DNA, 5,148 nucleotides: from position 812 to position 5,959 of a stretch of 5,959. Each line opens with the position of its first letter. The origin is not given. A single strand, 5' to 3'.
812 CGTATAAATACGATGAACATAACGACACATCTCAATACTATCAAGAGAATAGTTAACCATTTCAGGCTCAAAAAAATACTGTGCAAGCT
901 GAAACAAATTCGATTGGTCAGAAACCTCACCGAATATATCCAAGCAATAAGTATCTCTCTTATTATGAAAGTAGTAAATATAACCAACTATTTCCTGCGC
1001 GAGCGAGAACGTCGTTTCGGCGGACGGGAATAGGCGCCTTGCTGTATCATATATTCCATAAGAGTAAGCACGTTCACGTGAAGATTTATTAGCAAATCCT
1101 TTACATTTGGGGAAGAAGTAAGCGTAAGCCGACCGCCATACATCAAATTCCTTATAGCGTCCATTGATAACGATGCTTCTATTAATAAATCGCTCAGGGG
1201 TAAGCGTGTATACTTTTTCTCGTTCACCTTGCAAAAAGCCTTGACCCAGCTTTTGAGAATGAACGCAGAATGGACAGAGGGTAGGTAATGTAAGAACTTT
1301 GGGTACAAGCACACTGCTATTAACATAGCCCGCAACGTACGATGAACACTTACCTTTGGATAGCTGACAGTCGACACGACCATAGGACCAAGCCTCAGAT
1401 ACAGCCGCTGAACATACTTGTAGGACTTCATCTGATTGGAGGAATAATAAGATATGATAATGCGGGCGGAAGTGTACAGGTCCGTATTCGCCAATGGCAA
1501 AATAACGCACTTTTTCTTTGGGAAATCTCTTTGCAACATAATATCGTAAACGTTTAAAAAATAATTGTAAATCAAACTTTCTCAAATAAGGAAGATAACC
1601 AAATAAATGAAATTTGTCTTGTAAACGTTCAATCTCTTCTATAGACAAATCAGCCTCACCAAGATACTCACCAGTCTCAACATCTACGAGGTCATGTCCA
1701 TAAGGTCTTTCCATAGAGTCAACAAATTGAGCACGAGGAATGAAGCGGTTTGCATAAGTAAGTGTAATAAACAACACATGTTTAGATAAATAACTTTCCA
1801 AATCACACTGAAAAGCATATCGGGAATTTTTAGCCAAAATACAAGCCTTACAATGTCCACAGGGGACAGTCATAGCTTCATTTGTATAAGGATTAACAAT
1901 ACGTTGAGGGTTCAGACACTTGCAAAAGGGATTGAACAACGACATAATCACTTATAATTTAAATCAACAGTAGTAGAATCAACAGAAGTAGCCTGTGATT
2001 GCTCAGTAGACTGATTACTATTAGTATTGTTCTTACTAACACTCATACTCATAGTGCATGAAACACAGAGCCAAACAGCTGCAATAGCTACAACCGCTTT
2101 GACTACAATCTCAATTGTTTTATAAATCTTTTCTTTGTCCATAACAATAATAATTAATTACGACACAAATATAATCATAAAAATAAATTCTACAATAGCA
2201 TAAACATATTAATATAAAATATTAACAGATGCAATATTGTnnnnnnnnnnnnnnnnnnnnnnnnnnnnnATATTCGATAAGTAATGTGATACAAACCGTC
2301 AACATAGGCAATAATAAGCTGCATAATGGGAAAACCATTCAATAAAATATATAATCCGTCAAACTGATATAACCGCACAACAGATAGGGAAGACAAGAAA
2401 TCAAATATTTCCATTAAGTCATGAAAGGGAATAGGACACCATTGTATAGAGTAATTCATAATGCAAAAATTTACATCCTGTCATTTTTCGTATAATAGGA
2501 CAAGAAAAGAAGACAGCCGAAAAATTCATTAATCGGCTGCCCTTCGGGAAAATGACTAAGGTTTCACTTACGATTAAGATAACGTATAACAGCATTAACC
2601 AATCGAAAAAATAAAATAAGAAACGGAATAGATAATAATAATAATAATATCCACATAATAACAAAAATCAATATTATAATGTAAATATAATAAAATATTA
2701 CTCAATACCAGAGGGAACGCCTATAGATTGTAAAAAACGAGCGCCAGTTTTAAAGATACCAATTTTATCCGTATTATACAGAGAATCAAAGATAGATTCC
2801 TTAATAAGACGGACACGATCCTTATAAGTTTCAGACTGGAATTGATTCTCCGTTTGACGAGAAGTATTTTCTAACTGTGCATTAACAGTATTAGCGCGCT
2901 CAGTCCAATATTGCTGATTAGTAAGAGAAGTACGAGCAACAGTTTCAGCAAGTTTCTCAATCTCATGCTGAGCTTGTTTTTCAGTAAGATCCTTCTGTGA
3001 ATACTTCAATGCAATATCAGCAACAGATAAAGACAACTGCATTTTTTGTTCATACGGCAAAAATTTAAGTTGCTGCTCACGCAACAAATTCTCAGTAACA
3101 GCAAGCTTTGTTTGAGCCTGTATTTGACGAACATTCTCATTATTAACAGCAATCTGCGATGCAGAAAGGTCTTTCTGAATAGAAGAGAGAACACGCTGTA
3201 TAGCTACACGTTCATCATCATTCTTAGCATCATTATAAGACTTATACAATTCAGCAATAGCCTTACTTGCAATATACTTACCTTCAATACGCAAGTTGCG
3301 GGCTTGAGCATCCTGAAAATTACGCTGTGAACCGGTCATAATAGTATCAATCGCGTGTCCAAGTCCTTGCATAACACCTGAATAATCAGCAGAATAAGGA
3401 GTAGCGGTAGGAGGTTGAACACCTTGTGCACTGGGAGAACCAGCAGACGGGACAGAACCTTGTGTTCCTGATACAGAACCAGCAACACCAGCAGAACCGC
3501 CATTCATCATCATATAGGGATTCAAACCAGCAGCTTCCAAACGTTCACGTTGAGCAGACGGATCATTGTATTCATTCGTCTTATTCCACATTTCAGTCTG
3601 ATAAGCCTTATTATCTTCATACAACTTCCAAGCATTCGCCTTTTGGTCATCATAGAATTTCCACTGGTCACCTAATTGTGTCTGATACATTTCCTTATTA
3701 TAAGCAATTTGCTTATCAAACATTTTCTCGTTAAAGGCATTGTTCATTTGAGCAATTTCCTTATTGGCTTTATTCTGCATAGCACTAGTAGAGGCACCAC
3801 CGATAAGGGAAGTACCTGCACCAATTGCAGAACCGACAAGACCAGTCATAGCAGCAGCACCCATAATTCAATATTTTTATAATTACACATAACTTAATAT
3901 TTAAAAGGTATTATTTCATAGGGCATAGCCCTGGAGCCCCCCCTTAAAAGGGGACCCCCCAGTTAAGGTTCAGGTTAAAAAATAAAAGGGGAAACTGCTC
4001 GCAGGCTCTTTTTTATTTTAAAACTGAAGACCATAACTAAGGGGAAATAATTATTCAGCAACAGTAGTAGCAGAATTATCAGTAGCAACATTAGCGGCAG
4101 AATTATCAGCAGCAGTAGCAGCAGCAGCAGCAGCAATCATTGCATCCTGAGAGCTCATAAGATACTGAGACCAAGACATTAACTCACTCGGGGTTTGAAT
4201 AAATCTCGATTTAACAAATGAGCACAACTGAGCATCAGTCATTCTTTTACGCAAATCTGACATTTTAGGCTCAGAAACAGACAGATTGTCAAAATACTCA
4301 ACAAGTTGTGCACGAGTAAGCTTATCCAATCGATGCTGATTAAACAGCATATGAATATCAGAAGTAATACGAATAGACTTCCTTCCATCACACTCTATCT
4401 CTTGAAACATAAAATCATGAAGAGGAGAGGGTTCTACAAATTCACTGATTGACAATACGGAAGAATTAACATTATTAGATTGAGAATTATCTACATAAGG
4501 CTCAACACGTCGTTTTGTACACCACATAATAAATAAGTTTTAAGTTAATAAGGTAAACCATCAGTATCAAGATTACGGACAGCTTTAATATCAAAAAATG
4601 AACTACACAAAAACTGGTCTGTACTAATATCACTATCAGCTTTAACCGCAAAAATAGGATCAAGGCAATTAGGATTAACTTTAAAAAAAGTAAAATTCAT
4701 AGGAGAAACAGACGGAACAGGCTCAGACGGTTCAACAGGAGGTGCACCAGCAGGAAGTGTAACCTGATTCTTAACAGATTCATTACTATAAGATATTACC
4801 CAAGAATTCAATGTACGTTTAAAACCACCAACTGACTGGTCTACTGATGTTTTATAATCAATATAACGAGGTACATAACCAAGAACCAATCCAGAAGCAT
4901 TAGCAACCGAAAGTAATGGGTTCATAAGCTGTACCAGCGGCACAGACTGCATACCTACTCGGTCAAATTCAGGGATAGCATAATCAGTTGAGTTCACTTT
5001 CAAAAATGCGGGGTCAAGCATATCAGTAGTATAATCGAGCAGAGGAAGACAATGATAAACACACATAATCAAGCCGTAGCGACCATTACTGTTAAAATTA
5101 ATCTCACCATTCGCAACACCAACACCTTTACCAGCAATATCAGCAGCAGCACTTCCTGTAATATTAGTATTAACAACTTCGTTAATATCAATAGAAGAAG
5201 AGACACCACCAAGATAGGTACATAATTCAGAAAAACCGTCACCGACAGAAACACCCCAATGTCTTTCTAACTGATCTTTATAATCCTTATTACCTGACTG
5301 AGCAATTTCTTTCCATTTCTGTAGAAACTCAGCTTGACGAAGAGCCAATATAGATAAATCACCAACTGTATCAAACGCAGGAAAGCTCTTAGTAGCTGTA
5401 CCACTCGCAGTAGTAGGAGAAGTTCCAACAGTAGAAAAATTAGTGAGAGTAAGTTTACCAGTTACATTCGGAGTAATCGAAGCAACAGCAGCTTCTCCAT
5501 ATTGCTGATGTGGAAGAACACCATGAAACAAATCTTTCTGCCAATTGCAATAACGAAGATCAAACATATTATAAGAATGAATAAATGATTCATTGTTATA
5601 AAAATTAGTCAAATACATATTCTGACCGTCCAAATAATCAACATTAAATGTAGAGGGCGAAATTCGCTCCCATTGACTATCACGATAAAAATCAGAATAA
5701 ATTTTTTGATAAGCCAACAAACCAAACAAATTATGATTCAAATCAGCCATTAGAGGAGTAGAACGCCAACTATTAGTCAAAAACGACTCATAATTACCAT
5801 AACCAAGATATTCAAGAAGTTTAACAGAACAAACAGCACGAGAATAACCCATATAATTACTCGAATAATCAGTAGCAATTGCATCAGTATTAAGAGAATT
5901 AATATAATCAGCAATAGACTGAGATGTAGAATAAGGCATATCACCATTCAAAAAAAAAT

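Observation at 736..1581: Stop-codon desert in the +1 frame of the replication gene: candidate embedded overlapping gene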

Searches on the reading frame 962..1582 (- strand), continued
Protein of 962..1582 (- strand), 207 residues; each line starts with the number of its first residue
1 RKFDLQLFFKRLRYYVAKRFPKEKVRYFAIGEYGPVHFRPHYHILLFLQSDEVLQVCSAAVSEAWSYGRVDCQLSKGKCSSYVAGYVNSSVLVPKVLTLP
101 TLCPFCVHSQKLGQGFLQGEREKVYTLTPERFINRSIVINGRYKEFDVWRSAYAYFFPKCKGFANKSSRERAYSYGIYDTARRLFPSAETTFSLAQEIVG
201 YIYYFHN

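Call 90: search_protein_families(library=pfam, proteins=[P0032, P0044, P0070, P0099, P0153, P0155, P0075, P0040, P0034], max_evalue=0.001)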
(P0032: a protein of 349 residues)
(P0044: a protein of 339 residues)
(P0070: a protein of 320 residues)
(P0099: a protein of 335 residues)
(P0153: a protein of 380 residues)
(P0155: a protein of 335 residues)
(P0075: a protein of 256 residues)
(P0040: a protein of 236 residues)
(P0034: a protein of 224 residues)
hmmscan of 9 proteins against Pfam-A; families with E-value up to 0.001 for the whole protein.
P0032 (349 aa): 1 family
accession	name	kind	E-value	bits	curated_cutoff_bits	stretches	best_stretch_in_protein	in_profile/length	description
PF23343.2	REP_ORF2-G2P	-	2.6e-10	40.9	27.8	1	125-177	15-66/99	Replication-associated protein ORF2/G2P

P0044 (339 aa): 1 family
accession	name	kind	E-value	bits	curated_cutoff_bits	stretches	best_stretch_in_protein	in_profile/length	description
PF23343.2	REP_ORF2-G2P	-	8.4e-11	42.5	27.8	1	127-184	16-70/99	Replication-associated protein ORF2/G2P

P0070 (320 aa): 1 family
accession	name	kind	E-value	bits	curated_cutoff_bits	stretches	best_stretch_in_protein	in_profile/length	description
PF23343.2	REP_ORF2-G2P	-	1.1e-15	58.1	27.8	1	130-214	16-95/99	Replication-associated protein ORF2/G2P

P0099 (335 aa): 0 families

P0153 (380 aa): 1 family
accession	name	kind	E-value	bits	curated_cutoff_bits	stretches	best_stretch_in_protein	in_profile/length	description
PF23343.2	REP_ORF2-G2P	-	8.9e-12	45.6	27.8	1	186-237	17-64/99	Replication-associated protein ORF2/G2P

P0155 (335 aa): 0 families

P0075 (256 aa): 1 family
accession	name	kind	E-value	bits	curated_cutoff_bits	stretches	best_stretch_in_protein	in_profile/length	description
PF23343.2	REP_ORF2-G2P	-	6.7e-12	46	27.8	1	134-183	15-62/99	Replication-associated protein ORF2/G2P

P0040 (236 aa): 0 families

P0034 (224 aa): 0 families

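Call 92: find_encoding_contigs(protein=P0014, flank=3000, max_places=3)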
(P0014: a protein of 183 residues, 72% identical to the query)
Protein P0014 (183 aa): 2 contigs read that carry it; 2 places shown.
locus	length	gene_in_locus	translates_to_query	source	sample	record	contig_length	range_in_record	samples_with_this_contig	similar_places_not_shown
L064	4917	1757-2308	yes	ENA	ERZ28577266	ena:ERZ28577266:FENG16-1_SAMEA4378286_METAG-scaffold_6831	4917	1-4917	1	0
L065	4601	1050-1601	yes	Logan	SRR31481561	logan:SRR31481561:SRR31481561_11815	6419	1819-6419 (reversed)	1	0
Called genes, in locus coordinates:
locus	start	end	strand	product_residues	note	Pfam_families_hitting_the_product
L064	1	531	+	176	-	?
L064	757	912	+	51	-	-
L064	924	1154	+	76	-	-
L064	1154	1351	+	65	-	-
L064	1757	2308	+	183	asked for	-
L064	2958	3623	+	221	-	PF02305:Phage_F (faint)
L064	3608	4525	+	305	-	PF02305:Phage_F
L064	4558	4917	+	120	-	?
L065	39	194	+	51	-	-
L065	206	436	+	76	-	-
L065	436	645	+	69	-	-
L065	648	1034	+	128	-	-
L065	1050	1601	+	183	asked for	-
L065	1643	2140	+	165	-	-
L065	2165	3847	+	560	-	PF02305:Phage_F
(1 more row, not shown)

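Call 93: find_encoding_contigs(protein=P0006, flank=3000, max_places=3)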
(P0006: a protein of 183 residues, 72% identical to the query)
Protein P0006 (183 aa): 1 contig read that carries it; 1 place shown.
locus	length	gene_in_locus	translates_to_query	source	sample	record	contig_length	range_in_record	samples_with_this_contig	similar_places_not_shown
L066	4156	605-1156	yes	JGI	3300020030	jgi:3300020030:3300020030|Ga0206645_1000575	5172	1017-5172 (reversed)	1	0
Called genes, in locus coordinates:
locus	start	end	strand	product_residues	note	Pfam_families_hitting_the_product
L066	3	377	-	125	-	?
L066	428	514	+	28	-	-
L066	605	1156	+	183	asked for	-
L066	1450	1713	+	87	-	-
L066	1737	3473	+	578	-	PF02305:Phage_F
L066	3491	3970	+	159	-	-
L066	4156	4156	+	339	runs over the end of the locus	?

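Call 97: search_protein_families(library=pfam, alignment_id=A1, max_evalue=1)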
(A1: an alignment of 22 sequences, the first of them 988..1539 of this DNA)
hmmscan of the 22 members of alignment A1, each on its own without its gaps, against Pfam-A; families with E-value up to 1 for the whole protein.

A. member 1, window:988-1539:- (183 aa): 0 families

B. families by the number of members that match (of 22 scanned): 6 families
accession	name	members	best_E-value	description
PF10230.15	LIDHydrolase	2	0.029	Lipid-droplet associated hydrolase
PF23713.2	WH_Egal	1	0.062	Egalitarian winged helix domain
PF15995.10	DUF4771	1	0.071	Domain of unknown function (DUF4771)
PF01051.27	Rep3_N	1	0.072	Initiator Replication protein, WH1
PF22145.1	GtfA_EBD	1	0.11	GtfA extended beta-sheet domain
PF07875.18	Coat_F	1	0.12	Coat F domain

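Call 107: search_solved_structures(query=A1, max_evalue=1)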
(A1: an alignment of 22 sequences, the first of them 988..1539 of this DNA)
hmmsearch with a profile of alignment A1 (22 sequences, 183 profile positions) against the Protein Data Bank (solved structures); distinct sequences matched with E-value up to 1: 2.
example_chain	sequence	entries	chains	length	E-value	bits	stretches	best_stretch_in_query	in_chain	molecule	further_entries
6qbv_A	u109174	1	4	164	0.19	14.5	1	35-114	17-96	Integrase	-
6qbt_A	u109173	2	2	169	0.21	14.3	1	35-114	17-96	HTLV-2 integrase catalytic core domain | integrase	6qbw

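Call 108: search_protein_families(library=ncbifam, proteins=[window:988-1539:-, P0027, P0035, P0038, P0056, P0092], max_evalue=0.1)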
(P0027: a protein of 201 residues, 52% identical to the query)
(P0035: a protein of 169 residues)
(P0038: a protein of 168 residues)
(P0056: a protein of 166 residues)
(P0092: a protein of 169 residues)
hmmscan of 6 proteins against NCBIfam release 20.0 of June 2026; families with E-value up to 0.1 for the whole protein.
window:988-1539:- (183 aa): 1 family
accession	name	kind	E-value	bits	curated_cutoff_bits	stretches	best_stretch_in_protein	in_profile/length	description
NF038087.1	arch_ser_synth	exception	0.048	13.3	240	1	24-88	134-200/216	archaetidylserine synthase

P0027 (201 aa): 0 families

P0035 (169 aa): 1 family
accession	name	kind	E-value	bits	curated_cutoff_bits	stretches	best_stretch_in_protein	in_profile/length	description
NF009511.0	PRK12871.1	equivalog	0.061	12.6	281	0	11-46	183-218/297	prenyltransferase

P0038 (168 aa): 4 families
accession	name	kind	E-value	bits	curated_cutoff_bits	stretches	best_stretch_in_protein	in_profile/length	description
NF006520.0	PRK08965.1-4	equivalog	0.0059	16.5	175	1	94-146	85-137/162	Na+/H+ antiporter subunit E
NF002383.0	PRK01392.1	subfamily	0.0079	15.7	158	1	90-147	13-69/185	citrate lyase holo-ACP synthase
TIGR04078.1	rSAM_yydG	equivalog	0.044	13.2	300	0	9-40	4-34/309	YydG family radical SAM peptide epimerase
NF052293.1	HopAdhsnSabA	equivalog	0.064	11.8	400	1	11-52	291-333/633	Hop family adhesin SabA/HopD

P0056 (166 aa): 0 families

P0092 (169 aa): 0 families

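Call 109: search_protein_families(library=phrogs, proteins=[P0027, P0035, P0038, P0056, P0092, P0109, P0013, P0022], max_evalue=0.1)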
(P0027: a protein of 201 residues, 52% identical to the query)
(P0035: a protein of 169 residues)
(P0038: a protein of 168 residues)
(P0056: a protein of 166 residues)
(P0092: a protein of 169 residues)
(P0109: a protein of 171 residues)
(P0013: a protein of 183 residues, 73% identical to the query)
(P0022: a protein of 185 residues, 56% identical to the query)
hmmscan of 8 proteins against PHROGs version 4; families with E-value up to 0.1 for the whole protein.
P0027 (201 aa): 0 families

P0035 (169 aa): 0 families

P0038 (168 aa): 0 families

P0056 (166 aa): 0 families

P0092 (169 aa): 0 families

P0109 (171 aa): 0 families

P0013 (183 aa): 0 families

P0022 (185 aa): 1 family
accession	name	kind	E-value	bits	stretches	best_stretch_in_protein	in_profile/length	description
phrog_9885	-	unknown function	0.021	15.9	1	147-183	6-41/61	-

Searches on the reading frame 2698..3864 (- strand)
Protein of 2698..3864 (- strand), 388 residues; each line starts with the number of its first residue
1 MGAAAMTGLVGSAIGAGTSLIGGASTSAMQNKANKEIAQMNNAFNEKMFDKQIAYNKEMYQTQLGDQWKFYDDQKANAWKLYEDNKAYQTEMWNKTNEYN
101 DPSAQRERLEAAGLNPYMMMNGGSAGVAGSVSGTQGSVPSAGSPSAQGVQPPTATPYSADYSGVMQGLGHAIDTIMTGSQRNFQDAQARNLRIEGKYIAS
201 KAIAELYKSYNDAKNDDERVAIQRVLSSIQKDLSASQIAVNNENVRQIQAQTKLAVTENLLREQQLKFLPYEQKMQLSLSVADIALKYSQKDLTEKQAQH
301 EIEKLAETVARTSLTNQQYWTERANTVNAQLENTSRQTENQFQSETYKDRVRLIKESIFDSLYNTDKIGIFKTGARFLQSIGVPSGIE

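Call 38: search_protein_families(library=phrogs, proteins=[window:2698-3864:-], max_evalue=0.01)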
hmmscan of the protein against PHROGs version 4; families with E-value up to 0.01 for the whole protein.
window:2698-3864:- (388 aa): 3 families
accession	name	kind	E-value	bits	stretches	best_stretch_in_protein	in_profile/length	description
phrog_8689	-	tail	7.8e-14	53.1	1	75-338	37-271/327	pilot protein for DNA ejection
phrog_31272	-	tail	9.2e-13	48.8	1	76-257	42-207/294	pilot protein for DNA ejection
phrog_11693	-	tail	1.9e-05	25.9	1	10-63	7-52/228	pilot protein for DNA ejection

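Call 39: search_protein_families(library=pfam, proteins=[window:2698-3864:-], max_evalue=0.01)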
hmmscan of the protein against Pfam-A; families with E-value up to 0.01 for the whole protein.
window:2698-3864:- (388 aa): 0 families

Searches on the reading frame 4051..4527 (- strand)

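Call 38: search_protein_families(library=phrogs, proteins=[window:4051-4527:-], max_evalue=0.01)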
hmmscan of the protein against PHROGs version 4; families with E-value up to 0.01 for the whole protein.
window:4051-4527:- (158 aa): 1 family
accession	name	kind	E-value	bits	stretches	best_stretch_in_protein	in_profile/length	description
phrog_14853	-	unknown function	0.0003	22.4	0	94-120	23-49/88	-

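Call 39: search_protein_families(library=pfam, proteins=[window:4051-4527:-], max_evalue=0.01)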
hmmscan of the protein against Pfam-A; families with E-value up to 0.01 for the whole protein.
window:4051-4527:- (158 aa): 0 families

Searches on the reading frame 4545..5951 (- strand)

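Call 38: search_protein_families(library=phrogs, proteins=[window:4545-5951:-], max_evalue=0.01)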
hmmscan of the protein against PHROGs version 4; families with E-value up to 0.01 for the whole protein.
window:4545-5951:- (468 aa): 1 family
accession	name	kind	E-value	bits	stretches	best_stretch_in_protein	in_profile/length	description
phrog_514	-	head and packaging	4.9e-48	165.1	1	26-467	108-513/531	major head protein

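Call 39: search_protein_families(library=pfam, proteins=[window:4545-5951:-], max_evalue=0.01)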
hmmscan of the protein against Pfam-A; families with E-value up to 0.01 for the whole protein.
window:4545-5951:- (468 aa): 1 family
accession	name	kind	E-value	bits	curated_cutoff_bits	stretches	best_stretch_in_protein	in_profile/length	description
PF02305.22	Phage_F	-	2.5e-12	46.8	25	1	68-461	124-493/501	Capsid protein (F protein)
